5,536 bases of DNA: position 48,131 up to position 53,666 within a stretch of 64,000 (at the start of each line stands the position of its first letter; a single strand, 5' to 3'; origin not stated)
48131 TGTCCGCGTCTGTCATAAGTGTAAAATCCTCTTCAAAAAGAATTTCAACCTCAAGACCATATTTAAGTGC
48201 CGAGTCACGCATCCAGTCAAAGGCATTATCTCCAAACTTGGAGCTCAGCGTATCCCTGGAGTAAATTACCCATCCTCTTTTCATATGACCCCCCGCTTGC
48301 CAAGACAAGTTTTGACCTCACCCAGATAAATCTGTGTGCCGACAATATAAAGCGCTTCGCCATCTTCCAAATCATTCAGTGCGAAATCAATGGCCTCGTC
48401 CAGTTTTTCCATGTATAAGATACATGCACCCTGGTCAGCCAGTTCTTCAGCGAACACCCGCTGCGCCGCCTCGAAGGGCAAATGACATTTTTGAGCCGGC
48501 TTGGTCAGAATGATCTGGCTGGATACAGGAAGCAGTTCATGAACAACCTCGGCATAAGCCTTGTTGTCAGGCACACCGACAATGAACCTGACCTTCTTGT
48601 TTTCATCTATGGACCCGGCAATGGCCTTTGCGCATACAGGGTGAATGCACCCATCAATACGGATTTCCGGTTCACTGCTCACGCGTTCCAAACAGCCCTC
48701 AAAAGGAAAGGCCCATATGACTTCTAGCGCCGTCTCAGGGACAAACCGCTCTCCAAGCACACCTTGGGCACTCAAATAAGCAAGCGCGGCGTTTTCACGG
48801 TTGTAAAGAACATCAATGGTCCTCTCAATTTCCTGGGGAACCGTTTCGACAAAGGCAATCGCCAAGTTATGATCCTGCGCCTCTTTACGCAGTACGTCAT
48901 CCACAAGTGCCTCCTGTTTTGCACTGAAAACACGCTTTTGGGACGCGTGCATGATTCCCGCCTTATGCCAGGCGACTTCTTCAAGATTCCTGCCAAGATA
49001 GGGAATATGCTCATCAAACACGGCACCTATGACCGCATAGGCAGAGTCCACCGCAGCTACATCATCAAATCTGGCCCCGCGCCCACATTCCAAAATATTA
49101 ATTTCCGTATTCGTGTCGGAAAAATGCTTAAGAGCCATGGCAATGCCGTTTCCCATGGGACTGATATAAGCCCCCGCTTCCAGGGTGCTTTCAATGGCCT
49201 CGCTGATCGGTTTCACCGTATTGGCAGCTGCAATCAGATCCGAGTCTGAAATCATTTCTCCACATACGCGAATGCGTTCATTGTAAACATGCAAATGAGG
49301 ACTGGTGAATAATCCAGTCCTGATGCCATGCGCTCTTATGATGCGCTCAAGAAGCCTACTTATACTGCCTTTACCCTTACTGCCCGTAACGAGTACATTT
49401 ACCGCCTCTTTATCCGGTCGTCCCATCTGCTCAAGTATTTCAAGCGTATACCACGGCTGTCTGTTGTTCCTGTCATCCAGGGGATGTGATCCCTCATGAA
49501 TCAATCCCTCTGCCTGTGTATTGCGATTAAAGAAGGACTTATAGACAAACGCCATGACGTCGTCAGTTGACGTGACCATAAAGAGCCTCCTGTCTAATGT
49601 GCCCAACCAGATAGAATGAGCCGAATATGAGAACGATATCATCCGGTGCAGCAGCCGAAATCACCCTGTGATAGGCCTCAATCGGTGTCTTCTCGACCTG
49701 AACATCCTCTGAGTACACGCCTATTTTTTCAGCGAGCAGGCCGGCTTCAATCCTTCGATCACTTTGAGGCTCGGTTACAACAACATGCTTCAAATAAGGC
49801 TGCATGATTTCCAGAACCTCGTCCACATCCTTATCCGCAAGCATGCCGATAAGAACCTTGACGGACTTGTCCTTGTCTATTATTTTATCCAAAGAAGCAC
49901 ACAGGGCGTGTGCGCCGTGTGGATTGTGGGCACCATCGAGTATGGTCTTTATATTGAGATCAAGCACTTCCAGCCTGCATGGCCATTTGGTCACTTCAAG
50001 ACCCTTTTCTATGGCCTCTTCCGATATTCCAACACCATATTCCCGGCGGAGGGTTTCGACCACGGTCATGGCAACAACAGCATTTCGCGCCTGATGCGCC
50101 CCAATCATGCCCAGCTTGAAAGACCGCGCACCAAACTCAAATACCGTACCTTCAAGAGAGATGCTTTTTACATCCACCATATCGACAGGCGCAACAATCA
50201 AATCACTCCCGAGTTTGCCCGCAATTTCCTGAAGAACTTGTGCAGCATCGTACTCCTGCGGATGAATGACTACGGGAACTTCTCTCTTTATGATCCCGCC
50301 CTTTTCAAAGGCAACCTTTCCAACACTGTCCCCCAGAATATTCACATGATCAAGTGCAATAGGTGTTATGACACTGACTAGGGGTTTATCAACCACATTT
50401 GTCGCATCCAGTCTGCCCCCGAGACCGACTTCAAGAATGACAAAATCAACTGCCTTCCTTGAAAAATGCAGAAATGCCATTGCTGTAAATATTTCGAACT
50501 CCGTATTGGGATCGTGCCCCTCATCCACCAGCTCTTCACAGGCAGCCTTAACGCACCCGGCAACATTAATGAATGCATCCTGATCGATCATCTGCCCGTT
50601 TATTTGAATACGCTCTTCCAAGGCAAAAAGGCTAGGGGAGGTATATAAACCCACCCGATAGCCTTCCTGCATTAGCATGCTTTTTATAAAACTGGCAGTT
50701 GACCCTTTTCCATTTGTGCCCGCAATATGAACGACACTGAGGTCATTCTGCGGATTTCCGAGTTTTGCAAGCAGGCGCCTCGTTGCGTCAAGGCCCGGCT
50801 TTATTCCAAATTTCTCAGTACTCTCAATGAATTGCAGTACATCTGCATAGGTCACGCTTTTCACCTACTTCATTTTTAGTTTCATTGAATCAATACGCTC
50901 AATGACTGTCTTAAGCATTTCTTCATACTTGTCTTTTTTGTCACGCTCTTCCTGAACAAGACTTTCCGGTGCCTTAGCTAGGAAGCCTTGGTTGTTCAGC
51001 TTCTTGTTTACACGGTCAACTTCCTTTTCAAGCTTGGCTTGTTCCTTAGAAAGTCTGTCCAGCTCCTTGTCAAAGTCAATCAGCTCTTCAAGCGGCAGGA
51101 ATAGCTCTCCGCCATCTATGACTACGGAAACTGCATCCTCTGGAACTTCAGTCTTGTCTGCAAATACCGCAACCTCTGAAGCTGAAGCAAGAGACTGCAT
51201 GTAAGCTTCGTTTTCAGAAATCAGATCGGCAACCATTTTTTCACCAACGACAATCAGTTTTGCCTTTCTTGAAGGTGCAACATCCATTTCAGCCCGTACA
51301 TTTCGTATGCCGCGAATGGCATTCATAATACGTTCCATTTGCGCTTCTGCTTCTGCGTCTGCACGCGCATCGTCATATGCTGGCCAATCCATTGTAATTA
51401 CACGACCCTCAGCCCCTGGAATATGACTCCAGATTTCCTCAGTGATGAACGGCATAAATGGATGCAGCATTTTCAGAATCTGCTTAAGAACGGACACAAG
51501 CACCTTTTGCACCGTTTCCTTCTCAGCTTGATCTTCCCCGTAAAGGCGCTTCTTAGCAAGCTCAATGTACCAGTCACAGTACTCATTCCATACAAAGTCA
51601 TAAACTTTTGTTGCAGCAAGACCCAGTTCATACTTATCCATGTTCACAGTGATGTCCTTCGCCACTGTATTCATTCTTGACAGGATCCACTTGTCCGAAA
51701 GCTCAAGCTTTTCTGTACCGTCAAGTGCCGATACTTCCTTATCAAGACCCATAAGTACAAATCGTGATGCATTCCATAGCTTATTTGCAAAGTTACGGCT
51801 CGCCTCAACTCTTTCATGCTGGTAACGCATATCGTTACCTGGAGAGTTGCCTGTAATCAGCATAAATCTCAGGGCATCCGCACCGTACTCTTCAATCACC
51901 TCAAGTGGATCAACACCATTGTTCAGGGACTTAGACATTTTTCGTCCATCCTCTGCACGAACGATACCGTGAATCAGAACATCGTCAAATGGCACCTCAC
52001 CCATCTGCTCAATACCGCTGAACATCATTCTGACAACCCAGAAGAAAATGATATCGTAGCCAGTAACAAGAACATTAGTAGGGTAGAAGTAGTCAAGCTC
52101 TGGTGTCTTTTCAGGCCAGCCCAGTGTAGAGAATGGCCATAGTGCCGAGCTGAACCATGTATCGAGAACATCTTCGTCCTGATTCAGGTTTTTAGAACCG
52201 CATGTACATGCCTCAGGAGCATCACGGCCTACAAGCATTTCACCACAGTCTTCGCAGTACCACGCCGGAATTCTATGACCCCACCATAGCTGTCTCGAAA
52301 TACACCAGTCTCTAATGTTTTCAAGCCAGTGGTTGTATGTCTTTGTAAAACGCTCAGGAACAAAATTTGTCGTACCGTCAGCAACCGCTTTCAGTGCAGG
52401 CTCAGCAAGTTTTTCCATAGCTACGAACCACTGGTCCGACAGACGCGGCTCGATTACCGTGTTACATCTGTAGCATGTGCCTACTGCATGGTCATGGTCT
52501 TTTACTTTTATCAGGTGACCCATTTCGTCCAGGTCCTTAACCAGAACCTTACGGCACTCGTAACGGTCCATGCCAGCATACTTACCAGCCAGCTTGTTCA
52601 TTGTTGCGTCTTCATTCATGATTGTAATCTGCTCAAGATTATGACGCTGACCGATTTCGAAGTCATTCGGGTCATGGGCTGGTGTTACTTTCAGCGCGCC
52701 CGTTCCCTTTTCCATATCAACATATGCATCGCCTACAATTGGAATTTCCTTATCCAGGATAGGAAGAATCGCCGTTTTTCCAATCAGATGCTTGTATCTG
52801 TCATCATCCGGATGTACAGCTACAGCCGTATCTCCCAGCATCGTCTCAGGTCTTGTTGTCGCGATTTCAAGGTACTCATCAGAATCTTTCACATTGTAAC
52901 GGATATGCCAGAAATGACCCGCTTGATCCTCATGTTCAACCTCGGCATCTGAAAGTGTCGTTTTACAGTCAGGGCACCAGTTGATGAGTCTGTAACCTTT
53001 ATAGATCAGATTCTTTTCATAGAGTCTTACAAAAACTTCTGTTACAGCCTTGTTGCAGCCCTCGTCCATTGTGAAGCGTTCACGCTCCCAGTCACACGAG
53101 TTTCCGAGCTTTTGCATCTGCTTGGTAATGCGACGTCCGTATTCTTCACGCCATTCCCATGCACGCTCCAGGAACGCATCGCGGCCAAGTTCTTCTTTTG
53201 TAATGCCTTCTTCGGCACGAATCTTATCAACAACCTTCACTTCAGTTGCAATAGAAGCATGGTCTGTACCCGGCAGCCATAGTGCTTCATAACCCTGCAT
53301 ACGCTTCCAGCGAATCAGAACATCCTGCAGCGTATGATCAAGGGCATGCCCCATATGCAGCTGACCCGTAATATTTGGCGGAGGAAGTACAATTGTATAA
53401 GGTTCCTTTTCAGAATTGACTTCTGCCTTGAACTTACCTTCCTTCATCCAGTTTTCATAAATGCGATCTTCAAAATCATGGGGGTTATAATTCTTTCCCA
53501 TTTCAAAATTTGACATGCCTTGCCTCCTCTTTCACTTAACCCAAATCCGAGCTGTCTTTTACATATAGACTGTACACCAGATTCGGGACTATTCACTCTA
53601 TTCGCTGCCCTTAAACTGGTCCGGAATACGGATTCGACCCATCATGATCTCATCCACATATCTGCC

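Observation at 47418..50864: folC followed by a divergent folC paralog and a RimK ligase: candidate glutamylation pathway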

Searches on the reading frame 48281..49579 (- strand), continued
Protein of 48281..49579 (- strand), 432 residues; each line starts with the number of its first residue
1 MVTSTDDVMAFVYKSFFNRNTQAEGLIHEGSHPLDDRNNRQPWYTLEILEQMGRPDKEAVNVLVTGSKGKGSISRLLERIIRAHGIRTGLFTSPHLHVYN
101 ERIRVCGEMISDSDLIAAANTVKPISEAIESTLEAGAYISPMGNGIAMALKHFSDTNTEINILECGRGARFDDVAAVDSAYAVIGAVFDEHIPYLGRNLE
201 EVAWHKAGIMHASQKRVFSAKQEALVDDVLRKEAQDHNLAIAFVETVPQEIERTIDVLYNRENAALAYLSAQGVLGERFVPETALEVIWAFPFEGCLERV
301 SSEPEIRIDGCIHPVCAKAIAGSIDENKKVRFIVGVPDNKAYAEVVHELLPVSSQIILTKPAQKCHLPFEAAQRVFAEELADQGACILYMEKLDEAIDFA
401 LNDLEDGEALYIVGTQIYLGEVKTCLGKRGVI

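Call 105: search_protein_families(library=pfam, proteins=[L059:7349-7921:+, L059:5686-7344:+, L059:9294-10532:-, L059:10614-11012:+, L059:4517-5713:-, L029:7194-7703:-, L027:5899-6960:+, L027:5496-5927:+, L083:9682-10737:+, L083:10750-11334:+], max_evalue=0.001)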
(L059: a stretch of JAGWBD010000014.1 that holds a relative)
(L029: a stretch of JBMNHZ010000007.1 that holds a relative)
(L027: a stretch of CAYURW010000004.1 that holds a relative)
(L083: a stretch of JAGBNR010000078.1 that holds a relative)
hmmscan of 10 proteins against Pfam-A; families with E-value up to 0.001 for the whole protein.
L059:7349-7921:+ (191 aa): 1 family
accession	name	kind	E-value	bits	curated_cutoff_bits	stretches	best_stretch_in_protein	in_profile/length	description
PF17210.9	SdrD_B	-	3.9e-05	24.3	29.7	1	39-102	8-65/112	SdrD B-like domain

L059:5686-7344:+ (553 aa): 1 family
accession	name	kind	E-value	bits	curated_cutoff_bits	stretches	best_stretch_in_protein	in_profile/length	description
PF01476.26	LysM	-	7.3e-09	35.9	20.9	1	285-328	1-42/43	LysM domain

L059:9294-10532:- (412 aa): 6 families
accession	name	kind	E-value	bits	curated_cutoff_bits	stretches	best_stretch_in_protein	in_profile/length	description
PF13365.12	Trypsin_2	-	1.4e-36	126.8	27.6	1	113-253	1-144/144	Trypsin-like peptidase domain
PF00089.32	Trypsin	-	3.1e-17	63.6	20.6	1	111-261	25-202/220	Trypsin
PF13180.12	PDZ_2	-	8.6e-12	45.6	27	1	316-408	12-80/80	PDZ domain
PF17820.7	PDZ_6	-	2.7e-09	37.1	27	0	361-397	20-54/54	PDZ domain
PF00595.29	PDZ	-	8.8e-06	26.5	23.2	0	361-395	47-80/81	PDZ domain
PF10459.15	Peptidase_S46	-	2.6e-05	23.6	22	0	231-260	627-656/698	Peptidase S46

L059:10614-11012:+ (133 aa): 0 families

L059:4517-5713:- (398 aa): 7 families
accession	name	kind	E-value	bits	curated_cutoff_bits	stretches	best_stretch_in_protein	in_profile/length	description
PF13692.12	Glyco_trans_1_4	-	4e-22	79.5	27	1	227-360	2-142/142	Glycosyl transferases group 1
PF00534.26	Glycos_transf_1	-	5.6e-21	75.3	26.4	1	227-372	16-170/172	Glycosyl transferases group 1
PF13439.12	Glyco_transf_4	-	8.1e-21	75.2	28.5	1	31-206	1-169/170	Glycosyltransferase Family 4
PF13579.12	Glyco_trans_4_4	-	8.6e-19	68.9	29.7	1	32-202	1-158/158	Glycosyl transferase 4-like domain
PF13524.12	Glyco_trans_1_2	-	3.5e-09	37.2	25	1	243-388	4-142/144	Glycosyl transferase-like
PF20706.3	GT4-conflict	-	3.9e-09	36.4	26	1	219-386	190-383/385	Family 4 Glycosyltransferase in conflict systems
PF08323.17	Glyco_transf_5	-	0.00016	21.9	22.7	1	17-59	1-43/239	Starch synthase catalytic domain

L029:7194-7703:- (169 aa): 0 families

L027:5899-6960:+ (354 aa): 1 family
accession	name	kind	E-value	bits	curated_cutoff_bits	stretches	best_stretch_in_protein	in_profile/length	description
PF01551.29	Peptidase_M23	-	3.2e-30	104.6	28.7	1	236-330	2-96/96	Peptidase family M23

L027:5496-5927:+ (144 aa): 1 family
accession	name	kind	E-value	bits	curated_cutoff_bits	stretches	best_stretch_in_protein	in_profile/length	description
PF01584.24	CheW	-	2.9e-40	137.5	23.5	1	5-141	1-136/138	CheW-like domain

L083:9682-10737:+ (352 aa): 1 family
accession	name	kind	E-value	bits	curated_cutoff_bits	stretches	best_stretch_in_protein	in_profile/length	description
PF02517.21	Rce1-like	-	1e-21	77.4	22.4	1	158-244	4-92/93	Type II CAAX prenyl endopeptidase Rce1-like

L083:10750-11334:+ (195 aa): 1 family
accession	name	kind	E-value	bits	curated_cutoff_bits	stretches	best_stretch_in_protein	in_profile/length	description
PF20190.3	DUF6553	-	5e-23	82.4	25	1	11-188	5-181/188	Family of unknown function (DUF6553)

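Call 106: search_solved_structures(query=A1, max_evalue=1e-60, show_alignments=4)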
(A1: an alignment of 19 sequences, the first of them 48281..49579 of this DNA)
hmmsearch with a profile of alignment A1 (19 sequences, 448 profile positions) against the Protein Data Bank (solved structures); distinct sequences matched with E-value up to 1e-60: 7.
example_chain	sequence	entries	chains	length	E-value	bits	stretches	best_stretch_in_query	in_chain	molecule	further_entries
1o5z_A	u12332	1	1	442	4.8e-75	256.1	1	40-429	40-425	folylpolyglutamate synthase/dihydrofolate synthase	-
1fgs_A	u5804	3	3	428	4.9e-72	246.2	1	40-438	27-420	FOLYLPOLYGLUTAMATE SYNTHETASE | FOLYLPOLYGLUTAMATE SYNTHASE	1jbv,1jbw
2gca_A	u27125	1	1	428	4.9e-71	242.9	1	40-438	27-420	Folylpolyglutamate synthase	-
2vor_A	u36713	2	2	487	1.8e-70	241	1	34-421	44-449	FOLYLPOLYGLUTAMATE SYNTHASE PROTEIN FOLC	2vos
2gc6_A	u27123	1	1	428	3.3e-70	240.1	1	40-438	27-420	Folylpolyglutamate synthase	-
2gc5_A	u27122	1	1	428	1.2e-69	238.3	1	40-438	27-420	Folylpolyglutamate synthase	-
2gcb_A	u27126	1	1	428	2.7e-69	237.1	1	40-438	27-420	Folylpolyglutamate synthase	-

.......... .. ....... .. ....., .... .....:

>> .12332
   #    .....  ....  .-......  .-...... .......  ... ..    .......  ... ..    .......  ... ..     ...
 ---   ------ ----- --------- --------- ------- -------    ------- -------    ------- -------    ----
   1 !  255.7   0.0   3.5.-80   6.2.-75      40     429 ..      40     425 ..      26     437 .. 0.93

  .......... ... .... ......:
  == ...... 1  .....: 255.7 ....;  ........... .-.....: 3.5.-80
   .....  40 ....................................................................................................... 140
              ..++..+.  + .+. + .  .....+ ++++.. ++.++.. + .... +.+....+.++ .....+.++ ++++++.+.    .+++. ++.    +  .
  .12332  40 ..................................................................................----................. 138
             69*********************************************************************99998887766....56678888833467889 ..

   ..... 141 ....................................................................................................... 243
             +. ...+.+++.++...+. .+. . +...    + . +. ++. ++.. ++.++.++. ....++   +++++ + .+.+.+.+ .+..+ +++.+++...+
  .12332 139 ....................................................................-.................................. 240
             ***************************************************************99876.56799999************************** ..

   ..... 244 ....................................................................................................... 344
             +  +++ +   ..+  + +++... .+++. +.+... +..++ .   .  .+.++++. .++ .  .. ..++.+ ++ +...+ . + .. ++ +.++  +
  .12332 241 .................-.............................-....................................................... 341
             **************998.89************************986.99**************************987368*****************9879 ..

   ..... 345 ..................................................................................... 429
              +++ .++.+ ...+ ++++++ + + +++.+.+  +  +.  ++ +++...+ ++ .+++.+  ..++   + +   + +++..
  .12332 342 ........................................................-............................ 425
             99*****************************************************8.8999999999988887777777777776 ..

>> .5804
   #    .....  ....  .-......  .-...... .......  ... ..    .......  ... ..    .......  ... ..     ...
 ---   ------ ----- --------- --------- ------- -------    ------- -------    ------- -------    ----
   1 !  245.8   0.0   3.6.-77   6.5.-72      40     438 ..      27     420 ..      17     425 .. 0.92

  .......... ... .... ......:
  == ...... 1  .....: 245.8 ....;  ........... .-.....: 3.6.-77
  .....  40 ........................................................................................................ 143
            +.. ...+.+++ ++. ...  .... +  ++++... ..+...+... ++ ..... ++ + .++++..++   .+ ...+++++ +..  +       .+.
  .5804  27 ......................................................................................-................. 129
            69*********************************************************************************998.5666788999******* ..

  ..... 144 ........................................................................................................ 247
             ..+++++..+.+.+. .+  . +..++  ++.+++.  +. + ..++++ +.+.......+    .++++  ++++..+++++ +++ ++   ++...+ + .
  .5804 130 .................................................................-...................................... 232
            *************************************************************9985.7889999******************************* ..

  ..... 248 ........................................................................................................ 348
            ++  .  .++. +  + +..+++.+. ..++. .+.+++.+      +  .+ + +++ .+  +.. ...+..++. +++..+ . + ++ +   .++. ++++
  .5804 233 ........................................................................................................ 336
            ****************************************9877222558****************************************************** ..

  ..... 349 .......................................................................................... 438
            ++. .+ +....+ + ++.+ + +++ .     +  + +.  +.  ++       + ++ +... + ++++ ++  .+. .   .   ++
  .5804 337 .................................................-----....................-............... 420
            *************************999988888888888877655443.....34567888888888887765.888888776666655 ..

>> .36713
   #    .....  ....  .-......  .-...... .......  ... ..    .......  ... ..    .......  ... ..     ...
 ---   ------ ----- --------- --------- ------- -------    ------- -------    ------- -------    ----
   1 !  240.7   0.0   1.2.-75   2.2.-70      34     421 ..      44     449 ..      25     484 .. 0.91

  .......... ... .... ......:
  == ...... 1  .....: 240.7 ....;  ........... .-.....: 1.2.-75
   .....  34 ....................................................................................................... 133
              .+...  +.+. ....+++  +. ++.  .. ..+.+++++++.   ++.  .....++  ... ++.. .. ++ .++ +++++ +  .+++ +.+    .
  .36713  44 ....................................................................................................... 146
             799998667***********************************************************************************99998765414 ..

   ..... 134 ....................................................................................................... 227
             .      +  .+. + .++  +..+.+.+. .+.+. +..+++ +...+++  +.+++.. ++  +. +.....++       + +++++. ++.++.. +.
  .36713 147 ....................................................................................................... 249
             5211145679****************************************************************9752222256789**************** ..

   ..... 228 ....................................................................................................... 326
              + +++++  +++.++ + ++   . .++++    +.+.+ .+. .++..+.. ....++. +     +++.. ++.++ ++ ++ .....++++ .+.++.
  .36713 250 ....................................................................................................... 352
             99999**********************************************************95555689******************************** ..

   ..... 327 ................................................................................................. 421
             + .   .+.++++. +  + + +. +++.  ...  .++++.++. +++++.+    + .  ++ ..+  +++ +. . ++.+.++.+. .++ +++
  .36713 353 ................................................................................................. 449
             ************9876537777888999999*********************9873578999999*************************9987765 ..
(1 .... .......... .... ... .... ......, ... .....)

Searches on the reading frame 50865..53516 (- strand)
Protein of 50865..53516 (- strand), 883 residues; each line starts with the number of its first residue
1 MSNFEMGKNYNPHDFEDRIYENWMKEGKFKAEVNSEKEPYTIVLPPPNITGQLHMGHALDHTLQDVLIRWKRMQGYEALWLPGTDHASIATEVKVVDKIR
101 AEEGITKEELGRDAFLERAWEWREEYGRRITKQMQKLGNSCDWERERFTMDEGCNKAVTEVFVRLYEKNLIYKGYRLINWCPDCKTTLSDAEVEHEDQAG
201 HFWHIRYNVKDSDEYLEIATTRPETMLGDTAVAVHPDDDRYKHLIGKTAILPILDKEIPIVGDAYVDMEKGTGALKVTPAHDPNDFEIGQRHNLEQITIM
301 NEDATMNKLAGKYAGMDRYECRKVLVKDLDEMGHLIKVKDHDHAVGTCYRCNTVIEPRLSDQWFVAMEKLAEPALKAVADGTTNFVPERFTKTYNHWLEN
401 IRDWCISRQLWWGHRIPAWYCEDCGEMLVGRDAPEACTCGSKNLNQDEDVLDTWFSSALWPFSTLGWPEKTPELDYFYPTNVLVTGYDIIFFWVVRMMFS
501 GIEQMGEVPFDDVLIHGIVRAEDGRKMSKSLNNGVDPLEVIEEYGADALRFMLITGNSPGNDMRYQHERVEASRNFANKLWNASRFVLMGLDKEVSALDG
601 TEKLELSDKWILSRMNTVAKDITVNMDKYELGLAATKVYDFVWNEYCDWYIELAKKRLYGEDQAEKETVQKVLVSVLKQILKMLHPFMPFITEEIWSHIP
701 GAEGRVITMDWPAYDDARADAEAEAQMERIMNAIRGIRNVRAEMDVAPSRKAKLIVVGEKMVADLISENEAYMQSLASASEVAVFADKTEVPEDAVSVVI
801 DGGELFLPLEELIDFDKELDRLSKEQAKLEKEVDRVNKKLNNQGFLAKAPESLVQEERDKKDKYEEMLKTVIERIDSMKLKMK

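Call 8: search_protein_families(library=ncbifam, proteins=[window:50865-53516:-], max_evalue=0.00001)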
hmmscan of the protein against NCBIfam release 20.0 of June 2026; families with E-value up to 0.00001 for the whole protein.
window:50865-53516:- (883 aa): 17 families
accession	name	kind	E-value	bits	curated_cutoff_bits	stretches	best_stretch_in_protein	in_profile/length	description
NF004349.1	PRK05729.1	equivalog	0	1284.7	704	1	8-873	2-858/860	valine--tRNA ligase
TIGR00422.1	valS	equivalog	0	1174.3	612.1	1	7-860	2-861/863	valine--tRNA ligase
NF011492.0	PRK14900.1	equivalog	0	1135.5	1783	1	4-866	7-881/1044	valine--tRNA ligase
NF009687.0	PRK13208.1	equivalog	1.3e-201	671.9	738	1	5-792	5-796/801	valine--tRNA ligase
TIGR00392.1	ileS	equivalog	1.7e-137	460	621.4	3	440-757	526-849/861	isoleucine--tRNA ligase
NF000540.1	alt_ValS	exception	1.6e-108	363.8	900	1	14-782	8-823/827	valine--tRNA ligase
NF008957.0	PRK12300.1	subfamily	2.1e-81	274.2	677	2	473-783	573-866/946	leucine--tRNA ligase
NF000258.1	MupB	exception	1.8e-73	247.9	1900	3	438-747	501-809/1033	mupirocin-resistant isoleucine--tRNA ligase MupB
NF040702.1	ileS_w_GNAT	exception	1.6e-71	241.3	1999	3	441-787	698-1048/1100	isoleucine--tRNA ligase, N-acetyltransferase domain-containing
TIGR00395.1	leuS_arch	equivalog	4.1e-69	233.6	648.5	2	15-239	3-235/938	leucine--tRNA ligase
NF000257.1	MupA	exception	3.3e-61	207.2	1900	3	438-747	496-807/1024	mupirocin-resistant isoleucine--tRNA ligase MupA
TIGR00396.1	leuS_bact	equivalog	8.3e-59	199.5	548.4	3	10-198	1-170/843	leucine--tRNA ligase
TIGR00398.1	metG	equivalog_domain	1.3e-37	129.8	336.35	2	347-698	168-500/530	methionine--tRNA ligase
NF008900.0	PRK12267.1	equivalog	4.7e-32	111.3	598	2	423-701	220-478/648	methionine--tRNA ligase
NF001100.0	PRK00133.1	equivalog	2.4e-29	102.4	587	1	347-718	174-516/676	methionine--tRNA ligase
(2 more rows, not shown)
